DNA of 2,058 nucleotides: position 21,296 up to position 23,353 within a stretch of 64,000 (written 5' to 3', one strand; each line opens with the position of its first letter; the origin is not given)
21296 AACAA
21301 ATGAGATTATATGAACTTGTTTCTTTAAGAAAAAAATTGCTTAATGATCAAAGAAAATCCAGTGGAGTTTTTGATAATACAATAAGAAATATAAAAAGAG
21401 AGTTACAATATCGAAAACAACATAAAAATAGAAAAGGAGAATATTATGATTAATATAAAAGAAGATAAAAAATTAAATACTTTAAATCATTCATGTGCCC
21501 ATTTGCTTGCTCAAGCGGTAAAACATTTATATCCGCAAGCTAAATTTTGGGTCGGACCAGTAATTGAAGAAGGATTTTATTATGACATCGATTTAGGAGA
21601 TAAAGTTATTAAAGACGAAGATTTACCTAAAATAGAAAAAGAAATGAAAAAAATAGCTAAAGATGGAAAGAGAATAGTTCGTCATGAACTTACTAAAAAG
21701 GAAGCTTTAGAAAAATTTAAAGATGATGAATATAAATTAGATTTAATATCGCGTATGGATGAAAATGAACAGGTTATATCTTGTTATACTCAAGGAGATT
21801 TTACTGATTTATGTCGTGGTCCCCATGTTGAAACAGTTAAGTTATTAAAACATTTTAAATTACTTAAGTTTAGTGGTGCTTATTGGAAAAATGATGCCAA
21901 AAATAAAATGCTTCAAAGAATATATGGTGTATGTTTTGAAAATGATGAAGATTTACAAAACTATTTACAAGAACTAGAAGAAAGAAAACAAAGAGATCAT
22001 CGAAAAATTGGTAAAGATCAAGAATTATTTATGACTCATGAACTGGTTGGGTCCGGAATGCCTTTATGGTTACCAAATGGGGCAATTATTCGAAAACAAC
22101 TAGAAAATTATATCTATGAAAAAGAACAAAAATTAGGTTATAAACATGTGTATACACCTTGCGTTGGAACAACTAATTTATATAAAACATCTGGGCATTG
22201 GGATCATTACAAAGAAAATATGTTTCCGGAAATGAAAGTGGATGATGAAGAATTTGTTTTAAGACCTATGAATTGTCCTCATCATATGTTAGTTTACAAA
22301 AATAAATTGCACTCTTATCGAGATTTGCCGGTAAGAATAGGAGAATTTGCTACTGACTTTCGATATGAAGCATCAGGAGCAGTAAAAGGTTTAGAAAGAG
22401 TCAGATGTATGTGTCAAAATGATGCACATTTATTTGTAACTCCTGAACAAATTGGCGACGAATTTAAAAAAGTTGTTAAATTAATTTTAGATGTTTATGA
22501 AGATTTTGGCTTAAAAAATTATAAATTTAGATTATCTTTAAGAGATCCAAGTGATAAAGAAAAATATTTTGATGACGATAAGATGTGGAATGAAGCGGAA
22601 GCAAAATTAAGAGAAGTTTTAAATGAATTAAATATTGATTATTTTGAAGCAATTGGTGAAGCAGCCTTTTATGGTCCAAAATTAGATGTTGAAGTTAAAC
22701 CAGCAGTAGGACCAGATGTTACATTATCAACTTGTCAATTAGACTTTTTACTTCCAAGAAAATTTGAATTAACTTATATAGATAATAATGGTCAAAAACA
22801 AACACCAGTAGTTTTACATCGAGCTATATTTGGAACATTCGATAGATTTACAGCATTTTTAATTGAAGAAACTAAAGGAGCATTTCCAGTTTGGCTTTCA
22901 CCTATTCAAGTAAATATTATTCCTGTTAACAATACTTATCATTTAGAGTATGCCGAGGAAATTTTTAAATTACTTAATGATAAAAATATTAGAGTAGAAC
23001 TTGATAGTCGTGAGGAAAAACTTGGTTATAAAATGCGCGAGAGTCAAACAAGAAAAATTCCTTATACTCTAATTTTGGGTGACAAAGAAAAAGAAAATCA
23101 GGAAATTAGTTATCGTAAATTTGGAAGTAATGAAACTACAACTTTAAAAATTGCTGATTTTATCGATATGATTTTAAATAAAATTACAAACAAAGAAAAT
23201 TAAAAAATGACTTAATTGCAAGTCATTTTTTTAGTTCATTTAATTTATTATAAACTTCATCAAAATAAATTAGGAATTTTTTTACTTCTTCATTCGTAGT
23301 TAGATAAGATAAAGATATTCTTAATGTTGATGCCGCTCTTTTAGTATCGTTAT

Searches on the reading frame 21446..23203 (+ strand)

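Call 68: search_protein_families(library=ncbifam, proteins=[window:21446-23203:+], max_evalue=1e-30)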
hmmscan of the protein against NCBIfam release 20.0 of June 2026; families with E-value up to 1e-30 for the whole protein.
window:21446-23203:+ (585 aa): 2 families
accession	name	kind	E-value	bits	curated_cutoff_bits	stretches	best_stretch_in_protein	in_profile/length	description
TIGR00418.1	thrS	equivalog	4.6e-217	722.4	383.65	1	15-579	2-564/565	threonine--tRNA ligase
NF003068.0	PRK03991.1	equivalog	1.2e-62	212.2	484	1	176-582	190-594/613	threonine--tRNA ligase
